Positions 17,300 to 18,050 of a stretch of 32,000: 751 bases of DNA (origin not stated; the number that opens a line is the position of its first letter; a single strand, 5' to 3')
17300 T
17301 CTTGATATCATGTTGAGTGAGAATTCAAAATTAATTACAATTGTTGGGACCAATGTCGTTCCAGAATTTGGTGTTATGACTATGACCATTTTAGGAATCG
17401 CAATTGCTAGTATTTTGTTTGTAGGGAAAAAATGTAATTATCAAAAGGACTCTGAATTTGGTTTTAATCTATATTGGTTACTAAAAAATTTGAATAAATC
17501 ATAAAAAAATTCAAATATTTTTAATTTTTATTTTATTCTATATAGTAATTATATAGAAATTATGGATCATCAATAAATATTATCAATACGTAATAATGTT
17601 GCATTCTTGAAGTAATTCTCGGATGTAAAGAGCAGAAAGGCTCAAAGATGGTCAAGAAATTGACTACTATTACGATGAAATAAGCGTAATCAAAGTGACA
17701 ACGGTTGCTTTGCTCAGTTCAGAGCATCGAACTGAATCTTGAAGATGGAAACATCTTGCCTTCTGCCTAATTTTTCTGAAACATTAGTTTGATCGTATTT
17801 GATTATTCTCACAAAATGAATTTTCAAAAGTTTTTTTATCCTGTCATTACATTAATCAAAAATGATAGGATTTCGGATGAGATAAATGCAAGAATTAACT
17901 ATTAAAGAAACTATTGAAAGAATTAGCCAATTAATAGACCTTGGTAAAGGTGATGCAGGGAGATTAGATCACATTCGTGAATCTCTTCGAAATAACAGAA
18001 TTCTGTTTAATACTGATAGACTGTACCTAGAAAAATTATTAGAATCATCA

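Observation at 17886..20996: Three-part 1036-aa protein lacking any export signal: duplicated N-terminal motif, about 750 aa of coiled coil, lysine/proline tail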

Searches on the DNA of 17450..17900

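Call 66: search_rna_families(source=window, start=17450, end=17900, threshold=evalue, max_evalue=1)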
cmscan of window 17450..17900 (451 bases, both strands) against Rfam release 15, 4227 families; matches with E-value up to 1: 0.
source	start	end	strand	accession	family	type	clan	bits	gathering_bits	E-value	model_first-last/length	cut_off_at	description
